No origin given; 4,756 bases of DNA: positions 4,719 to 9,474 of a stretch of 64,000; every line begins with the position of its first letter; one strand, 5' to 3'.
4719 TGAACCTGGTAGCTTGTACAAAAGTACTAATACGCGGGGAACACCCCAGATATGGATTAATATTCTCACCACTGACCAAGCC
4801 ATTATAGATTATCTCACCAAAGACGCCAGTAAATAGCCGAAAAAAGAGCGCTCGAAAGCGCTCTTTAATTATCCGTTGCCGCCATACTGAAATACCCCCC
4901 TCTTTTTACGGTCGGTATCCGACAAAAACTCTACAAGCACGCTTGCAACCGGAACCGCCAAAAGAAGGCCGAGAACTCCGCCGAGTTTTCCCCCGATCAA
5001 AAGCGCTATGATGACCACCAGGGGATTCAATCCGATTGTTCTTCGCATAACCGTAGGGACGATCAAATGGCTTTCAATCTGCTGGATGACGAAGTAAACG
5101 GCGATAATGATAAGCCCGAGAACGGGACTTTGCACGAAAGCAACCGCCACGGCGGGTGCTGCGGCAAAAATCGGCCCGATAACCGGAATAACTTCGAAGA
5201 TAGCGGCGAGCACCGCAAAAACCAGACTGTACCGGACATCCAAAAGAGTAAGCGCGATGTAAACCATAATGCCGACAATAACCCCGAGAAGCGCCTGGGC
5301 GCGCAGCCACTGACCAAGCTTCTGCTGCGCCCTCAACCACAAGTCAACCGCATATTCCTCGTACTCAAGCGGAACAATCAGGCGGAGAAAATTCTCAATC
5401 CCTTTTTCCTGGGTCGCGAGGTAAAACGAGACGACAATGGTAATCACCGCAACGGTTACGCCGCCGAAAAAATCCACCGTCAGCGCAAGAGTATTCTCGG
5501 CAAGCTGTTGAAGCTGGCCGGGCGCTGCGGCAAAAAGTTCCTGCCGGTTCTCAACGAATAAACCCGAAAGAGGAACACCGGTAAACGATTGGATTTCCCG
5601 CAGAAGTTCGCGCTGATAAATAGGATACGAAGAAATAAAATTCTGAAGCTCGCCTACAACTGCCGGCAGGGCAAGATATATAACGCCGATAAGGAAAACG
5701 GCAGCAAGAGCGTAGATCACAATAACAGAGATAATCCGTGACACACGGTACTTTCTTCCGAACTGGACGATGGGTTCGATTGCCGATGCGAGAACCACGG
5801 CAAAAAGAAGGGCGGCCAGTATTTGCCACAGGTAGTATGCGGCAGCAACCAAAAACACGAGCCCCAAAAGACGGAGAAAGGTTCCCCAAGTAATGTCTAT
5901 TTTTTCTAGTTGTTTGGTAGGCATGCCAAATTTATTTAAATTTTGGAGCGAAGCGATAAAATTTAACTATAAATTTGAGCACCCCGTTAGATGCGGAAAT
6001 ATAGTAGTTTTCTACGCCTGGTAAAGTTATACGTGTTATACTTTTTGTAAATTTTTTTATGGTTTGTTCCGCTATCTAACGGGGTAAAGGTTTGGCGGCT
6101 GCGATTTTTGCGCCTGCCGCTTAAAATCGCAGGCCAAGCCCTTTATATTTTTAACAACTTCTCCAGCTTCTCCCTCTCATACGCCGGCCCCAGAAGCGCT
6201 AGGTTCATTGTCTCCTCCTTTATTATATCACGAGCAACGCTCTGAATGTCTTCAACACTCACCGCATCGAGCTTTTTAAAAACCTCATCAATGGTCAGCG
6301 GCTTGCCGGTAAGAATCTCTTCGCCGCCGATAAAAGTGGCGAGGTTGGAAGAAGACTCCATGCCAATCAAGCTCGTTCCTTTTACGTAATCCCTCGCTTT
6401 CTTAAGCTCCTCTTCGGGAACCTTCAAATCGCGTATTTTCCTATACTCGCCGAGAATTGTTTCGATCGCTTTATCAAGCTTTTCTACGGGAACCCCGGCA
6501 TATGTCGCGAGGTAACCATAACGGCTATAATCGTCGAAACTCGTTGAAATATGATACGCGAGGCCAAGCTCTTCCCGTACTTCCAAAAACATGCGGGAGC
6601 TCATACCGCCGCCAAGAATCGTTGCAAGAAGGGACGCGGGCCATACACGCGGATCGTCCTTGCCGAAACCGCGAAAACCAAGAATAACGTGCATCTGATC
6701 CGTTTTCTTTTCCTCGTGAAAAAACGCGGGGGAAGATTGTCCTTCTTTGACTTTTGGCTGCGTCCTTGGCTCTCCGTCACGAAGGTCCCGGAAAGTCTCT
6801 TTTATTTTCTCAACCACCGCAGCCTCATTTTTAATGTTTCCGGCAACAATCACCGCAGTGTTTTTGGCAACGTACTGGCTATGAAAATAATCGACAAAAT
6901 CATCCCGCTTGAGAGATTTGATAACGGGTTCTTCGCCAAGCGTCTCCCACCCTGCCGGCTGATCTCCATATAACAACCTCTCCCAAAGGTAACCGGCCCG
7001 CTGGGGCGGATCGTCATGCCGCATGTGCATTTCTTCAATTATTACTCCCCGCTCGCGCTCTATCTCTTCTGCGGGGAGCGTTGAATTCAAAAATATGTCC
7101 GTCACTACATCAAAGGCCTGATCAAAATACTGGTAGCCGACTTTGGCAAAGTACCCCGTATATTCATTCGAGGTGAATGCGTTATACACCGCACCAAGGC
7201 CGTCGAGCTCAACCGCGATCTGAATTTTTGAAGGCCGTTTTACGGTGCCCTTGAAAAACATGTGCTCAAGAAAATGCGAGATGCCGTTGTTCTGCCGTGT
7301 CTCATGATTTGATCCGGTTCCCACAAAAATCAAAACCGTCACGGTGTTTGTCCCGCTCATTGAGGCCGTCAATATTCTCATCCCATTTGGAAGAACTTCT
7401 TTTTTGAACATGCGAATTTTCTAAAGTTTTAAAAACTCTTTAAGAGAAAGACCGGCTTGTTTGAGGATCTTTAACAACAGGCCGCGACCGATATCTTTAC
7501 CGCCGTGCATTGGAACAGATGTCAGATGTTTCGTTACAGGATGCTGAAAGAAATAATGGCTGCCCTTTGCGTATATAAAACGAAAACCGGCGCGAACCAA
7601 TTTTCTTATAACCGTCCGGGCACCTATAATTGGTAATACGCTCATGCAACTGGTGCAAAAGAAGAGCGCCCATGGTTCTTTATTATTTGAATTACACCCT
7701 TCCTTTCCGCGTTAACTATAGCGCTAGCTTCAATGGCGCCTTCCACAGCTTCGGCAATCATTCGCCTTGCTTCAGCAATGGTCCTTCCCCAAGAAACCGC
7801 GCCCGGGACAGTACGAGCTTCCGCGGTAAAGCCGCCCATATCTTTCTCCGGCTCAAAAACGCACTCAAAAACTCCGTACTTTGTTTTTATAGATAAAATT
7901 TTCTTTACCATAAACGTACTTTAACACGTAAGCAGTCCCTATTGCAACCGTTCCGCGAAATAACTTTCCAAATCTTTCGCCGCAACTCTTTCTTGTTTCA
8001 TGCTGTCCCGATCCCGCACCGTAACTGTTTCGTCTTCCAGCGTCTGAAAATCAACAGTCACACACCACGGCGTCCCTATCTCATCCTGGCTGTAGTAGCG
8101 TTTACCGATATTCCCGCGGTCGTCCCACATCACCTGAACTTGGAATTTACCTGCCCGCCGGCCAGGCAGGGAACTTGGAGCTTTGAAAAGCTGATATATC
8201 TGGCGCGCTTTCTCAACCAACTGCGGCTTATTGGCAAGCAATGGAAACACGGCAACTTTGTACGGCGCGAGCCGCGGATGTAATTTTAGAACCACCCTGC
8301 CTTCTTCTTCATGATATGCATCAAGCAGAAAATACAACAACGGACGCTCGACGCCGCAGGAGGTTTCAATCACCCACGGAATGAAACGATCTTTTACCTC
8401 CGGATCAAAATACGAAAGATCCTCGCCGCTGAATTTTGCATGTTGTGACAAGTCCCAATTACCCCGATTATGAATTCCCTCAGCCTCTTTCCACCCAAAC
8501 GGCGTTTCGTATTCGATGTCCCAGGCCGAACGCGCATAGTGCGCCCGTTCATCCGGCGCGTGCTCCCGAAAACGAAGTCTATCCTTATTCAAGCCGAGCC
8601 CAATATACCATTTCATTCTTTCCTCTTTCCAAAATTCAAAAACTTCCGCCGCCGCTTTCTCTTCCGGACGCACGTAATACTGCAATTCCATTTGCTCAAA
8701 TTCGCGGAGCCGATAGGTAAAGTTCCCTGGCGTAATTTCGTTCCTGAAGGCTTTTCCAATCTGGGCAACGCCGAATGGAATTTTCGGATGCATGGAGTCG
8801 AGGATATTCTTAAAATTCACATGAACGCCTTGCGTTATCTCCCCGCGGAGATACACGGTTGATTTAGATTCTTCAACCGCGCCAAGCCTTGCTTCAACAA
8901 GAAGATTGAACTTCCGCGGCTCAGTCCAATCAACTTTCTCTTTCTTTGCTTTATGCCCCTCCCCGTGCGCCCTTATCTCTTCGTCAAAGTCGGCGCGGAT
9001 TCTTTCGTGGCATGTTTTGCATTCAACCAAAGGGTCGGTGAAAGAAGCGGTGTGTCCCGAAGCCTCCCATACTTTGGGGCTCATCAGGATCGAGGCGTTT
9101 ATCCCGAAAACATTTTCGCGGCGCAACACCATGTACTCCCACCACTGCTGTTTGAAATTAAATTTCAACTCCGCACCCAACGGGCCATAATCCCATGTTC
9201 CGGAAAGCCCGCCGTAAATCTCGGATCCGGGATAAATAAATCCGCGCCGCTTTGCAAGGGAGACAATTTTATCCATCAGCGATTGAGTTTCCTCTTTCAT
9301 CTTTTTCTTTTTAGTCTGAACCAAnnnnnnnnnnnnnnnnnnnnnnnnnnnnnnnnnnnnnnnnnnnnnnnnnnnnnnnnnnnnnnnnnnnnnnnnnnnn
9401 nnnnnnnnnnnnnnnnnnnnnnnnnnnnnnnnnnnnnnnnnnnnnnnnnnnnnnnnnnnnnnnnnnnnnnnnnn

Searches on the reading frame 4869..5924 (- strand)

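Call 38: search_protein_families(library=pfam, proteins=[window:4869-5924:-], max_evalue=0.0001)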
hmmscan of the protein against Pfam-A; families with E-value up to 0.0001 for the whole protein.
window:4869-5924:- (351 aa): 1 family
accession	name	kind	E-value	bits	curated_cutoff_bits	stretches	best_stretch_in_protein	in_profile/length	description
PF01594.21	AI-2E_transport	-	6.2e-59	200.2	34.3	1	17-336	2-325/327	AI-2E family transporter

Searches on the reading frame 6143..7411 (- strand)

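Call 38: search_protein_families(library=pfam, proteins=[window:6143-7411:-], max_evalue=0.0001)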
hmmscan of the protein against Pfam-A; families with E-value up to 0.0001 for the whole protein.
window:6143-7411:- (422 aa): 2 families
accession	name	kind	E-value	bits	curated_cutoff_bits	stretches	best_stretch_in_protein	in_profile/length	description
PF05193.26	Peptidase_M16_C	-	1.7e-37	129.5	23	1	167-341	2-179/181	Peptidase M16 inactive domain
PF00675.25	Peptidase_M16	-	4.4e-33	114.7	22.3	1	12-136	1-124/149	Insulinase (Peptidase family M16)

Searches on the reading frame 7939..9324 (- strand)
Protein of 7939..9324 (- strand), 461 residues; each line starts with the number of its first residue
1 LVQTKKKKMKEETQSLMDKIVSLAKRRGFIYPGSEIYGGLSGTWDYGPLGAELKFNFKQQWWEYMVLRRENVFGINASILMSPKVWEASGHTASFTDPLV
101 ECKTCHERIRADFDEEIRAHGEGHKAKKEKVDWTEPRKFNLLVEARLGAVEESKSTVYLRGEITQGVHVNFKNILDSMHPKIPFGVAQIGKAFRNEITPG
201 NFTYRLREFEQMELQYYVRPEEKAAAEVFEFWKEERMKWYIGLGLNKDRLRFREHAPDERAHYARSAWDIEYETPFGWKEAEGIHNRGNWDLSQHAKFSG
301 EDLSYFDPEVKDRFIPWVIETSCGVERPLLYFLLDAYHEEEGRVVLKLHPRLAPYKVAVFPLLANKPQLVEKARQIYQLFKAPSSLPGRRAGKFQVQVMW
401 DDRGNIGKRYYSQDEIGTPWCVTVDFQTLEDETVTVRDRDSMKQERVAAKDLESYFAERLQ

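Call 38: search_protein_families(library=pfam, proteins=[window:7939-9324:-], max_evalue=0.0001)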
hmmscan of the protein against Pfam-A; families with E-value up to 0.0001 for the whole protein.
window:7939-9324:- (461 aa): 2 families
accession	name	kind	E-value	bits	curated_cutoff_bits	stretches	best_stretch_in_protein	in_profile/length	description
PF03129.25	HGTP_anticodon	-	1e-17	64.5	21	1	356-458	1-93/94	Anticodon binding domain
PF00587.30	tRNA-synt_2b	-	4.3e-07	30.6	29.3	1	154-330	8-173/179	tRNA synthetase class II core domain (G, H, P, S and T)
